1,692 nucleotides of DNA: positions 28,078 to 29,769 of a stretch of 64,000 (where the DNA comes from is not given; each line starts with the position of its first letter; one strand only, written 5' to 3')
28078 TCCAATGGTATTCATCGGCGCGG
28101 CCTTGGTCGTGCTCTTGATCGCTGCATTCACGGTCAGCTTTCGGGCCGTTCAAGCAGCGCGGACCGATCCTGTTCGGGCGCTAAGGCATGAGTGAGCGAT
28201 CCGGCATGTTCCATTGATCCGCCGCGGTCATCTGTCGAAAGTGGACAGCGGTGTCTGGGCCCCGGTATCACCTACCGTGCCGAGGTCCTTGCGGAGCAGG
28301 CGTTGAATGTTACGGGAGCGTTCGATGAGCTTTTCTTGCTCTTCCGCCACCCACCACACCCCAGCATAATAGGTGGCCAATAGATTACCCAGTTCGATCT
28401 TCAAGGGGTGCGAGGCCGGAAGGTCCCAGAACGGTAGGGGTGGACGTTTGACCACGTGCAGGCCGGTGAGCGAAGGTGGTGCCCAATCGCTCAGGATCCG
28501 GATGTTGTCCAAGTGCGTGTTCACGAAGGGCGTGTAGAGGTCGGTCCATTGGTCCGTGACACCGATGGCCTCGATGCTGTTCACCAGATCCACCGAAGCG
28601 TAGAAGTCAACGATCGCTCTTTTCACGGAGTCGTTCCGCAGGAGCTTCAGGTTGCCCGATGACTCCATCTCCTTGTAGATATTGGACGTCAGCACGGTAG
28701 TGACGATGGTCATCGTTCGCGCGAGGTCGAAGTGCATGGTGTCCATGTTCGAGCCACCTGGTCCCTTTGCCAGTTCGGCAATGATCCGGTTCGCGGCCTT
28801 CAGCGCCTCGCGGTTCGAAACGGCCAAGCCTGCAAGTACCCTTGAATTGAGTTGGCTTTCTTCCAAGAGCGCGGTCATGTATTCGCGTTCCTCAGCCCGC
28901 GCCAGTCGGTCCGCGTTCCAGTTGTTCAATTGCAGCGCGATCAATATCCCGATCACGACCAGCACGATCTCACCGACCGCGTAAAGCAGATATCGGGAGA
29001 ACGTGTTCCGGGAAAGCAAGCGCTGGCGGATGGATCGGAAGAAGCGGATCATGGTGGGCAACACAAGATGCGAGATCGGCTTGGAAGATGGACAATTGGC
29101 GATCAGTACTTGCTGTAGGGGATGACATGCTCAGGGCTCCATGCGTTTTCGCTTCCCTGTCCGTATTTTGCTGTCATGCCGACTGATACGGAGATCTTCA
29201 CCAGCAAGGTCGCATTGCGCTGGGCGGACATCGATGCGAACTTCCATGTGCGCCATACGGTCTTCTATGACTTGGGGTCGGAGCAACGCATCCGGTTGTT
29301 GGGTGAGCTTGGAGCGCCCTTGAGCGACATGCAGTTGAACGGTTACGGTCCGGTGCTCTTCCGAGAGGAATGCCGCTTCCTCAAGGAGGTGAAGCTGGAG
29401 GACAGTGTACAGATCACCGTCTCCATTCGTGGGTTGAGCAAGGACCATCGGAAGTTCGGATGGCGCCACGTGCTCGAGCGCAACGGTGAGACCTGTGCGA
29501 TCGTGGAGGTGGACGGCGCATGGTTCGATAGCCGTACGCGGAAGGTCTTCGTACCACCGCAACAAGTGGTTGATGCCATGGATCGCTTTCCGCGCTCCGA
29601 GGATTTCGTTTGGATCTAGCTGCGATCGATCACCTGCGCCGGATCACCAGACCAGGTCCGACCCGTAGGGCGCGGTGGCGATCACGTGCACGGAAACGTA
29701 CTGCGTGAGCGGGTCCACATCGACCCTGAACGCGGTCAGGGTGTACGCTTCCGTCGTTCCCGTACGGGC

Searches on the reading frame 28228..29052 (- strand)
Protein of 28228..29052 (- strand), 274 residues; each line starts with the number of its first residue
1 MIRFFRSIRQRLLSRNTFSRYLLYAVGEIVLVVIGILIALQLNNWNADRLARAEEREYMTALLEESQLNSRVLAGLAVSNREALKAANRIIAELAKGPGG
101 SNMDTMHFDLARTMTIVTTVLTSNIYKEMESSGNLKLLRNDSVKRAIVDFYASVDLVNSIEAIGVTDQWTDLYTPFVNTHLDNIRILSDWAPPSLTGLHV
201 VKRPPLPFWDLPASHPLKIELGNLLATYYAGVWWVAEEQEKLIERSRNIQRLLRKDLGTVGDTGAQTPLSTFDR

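Call 5: search_protein_families(library=pfam, proteins=[window:28228-29052:-], max_evalue=1)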
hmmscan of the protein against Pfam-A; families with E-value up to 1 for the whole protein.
window:28228-29052:- (274 aa): 1 family
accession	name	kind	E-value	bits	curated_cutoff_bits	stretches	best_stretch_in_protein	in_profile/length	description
PF19578.4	DUF6090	-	7.4e-06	26.3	23.5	1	28-151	1-123/182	Family of unknown function (DUF6090)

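Call 6: search_protein_families(library=ncbifam, proteins=[window:28228-29052:-], max_evalue=1)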
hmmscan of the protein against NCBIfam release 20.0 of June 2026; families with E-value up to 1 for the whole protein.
window:28228-29052:- (274 aa): 0 families

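Call 35: search_protein_families(library=padloc, proteins=[window:28228-29052:-], max_evalue=1)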
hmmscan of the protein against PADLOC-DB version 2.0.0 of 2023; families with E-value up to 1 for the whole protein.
window:28228-29052:- (274 aa): 0 families

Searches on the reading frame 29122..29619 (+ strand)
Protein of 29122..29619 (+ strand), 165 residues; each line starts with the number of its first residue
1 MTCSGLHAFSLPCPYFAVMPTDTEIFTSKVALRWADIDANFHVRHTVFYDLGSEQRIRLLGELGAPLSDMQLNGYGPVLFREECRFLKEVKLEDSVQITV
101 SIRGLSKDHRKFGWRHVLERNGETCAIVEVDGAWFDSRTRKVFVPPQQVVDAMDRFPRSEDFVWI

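Call 22: search_protein_families(library=pfam, proteins=[window:29122-29619:+], max_evalue=0.001)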
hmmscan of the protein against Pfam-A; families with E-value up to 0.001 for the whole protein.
window:29122-29619:+ (165 aa): 2 families
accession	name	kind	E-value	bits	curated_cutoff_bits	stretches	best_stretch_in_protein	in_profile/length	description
PF13279.12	4HBT_2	-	2.6e-15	57.4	25.5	1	33-150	2-119/122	Thioesterase-like superfamily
PF20791.3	Acyl-ACP_TE_C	-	0.00079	20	21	0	24-49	6-31/101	Acyl-ACP thioesterase C-terminal domain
